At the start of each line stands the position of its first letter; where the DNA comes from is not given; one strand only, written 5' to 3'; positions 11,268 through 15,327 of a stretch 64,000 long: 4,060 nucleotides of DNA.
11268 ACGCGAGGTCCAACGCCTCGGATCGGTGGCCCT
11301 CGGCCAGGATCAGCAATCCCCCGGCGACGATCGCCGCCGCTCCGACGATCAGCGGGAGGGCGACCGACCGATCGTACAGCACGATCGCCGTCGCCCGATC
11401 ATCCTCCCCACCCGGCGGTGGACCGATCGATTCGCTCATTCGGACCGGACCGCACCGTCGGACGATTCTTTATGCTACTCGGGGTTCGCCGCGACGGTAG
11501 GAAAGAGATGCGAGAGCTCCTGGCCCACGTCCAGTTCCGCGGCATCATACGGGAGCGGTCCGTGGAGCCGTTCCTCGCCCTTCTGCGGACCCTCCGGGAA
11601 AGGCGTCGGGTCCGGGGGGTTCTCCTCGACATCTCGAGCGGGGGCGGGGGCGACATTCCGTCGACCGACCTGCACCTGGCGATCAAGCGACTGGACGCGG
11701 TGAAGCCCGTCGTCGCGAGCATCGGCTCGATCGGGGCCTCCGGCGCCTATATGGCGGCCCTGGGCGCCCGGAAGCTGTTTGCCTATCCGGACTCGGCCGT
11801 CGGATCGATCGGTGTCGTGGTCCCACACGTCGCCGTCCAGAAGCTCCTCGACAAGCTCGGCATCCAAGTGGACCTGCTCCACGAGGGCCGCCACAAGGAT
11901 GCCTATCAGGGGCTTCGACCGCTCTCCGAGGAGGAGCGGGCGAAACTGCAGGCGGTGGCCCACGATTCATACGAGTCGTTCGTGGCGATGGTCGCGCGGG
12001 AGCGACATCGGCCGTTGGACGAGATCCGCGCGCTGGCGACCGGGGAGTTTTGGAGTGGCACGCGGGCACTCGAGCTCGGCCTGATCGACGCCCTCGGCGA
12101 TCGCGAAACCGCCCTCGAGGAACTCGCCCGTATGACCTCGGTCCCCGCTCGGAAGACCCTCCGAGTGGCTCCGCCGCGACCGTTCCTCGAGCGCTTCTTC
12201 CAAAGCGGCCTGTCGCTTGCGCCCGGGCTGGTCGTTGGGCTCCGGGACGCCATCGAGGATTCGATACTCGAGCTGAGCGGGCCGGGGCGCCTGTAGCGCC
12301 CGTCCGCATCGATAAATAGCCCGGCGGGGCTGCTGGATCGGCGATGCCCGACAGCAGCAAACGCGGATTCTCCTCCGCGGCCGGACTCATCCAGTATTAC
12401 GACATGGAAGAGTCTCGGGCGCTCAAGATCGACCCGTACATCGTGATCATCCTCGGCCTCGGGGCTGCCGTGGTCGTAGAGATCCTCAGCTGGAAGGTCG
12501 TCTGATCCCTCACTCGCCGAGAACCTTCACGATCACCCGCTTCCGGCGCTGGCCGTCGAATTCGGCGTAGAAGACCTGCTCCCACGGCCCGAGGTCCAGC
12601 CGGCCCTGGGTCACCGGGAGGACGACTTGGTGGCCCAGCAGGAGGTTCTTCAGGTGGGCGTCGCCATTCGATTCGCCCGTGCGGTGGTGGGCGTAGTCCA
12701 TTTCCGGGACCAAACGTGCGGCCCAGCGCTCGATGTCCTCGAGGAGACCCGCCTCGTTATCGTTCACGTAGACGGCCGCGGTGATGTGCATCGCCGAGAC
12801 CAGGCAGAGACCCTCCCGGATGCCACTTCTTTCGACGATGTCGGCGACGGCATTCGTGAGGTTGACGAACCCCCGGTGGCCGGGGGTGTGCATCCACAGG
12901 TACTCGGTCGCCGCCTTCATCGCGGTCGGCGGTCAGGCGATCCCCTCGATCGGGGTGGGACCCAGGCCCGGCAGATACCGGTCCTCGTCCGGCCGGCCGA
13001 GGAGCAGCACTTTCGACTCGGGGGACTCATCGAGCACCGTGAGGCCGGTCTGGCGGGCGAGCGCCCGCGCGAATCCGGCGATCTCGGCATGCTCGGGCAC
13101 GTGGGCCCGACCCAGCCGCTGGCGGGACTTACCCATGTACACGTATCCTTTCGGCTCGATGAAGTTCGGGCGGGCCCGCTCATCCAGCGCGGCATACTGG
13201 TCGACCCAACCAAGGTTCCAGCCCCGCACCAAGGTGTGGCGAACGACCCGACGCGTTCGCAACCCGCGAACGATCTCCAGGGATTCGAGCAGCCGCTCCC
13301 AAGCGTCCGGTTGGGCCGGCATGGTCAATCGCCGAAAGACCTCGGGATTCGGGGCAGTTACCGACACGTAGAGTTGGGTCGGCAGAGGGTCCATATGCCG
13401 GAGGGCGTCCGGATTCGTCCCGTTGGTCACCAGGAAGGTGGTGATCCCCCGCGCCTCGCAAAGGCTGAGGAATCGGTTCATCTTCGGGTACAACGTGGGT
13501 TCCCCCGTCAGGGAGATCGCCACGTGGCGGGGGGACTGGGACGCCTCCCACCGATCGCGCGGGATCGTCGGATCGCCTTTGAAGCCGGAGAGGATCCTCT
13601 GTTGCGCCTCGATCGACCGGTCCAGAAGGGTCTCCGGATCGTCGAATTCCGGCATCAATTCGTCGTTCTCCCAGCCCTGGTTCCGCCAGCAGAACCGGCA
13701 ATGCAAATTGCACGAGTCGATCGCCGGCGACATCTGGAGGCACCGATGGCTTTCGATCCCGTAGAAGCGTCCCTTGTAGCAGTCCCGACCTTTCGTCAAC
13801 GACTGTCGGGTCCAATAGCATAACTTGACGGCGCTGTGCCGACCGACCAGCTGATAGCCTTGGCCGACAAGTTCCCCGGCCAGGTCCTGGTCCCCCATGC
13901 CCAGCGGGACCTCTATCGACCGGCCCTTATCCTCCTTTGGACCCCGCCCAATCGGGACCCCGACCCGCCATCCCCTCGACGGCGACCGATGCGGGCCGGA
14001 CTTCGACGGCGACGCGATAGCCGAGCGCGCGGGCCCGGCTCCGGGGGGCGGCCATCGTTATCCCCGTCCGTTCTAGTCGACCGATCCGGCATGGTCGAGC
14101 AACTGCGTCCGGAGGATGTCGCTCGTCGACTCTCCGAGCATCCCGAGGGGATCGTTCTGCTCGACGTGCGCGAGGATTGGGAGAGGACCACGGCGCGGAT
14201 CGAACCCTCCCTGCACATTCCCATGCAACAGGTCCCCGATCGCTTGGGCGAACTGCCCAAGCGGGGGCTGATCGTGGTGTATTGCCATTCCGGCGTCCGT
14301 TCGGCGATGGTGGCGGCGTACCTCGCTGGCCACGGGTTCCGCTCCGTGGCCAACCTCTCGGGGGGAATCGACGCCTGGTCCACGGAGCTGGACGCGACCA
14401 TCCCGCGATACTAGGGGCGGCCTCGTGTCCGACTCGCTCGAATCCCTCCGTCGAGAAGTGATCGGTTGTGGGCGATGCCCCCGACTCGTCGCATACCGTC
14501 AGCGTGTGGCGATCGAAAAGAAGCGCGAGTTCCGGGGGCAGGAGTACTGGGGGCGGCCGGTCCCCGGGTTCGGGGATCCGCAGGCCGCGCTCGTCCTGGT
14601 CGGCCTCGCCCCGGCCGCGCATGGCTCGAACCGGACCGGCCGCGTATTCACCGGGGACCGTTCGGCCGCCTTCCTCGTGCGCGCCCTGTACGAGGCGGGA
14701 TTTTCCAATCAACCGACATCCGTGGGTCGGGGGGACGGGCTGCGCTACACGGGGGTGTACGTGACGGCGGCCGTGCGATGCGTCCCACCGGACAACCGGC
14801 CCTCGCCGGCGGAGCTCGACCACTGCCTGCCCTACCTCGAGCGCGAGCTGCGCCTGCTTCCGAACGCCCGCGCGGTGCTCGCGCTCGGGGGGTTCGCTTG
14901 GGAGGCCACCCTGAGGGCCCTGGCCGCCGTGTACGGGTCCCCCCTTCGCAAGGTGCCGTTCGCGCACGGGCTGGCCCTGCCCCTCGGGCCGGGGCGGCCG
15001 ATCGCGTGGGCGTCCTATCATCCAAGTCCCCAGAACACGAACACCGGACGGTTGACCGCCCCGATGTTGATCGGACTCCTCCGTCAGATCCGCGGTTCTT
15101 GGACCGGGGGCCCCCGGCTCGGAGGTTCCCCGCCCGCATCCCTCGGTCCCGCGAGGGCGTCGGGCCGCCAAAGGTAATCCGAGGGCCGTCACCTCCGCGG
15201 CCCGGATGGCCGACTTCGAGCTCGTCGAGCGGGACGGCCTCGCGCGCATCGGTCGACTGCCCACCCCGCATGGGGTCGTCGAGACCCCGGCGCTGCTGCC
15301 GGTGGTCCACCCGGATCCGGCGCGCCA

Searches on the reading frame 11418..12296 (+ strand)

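Call 92: search_protein_families(library=pfam, proteins=[window:11418-12296:+], max_evalue=0.00001)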
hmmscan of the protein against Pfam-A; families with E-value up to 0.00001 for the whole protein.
window:11418-12296:+ (292 aa): 1 family
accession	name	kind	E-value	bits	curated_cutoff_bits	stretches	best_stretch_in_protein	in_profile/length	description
PF01343.23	Peptidase_S49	-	5.5e-41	140.5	24.9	1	91-238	2-149/154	Peptidase family S49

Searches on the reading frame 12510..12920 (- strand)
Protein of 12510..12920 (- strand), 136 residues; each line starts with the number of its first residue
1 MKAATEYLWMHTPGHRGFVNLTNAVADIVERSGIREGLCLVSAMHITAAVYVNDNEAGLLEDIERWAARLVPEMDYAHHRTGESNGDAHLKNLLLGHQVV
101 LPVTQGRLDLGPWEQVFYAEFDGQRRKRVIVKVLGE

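Call 92: search_protein_families(library=pfam, proteins=[window:12510-12920:-], max_evalue=0.00001)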
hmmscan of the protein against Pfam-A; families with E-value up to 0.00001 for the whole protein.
window:12510-12920:- (136 aa): 1 family
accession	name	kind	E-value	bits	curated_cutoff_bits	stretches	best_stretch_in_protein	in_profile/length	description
PF01894.22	UPF0047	-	1.2e-37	129.1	27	1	20-133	1-117/117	Uncharacterised protein family UPF0047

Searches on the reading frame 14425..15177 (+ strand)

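Call 92: search_protein_families(library=pfam, proteins=[window:14425-15177:+], max_evalue=0.00001)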
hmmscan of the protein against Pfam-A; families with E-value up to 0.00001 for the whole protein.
window:14425-15177:+ (250 aa): 1 family
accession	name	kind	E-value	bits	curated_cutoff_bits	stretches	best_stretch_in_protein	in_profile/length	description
PF03167.25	UDG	-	2.5e-29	102.6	24.3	1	47-214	1-132/141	Uracil DNA glycosylase superfamily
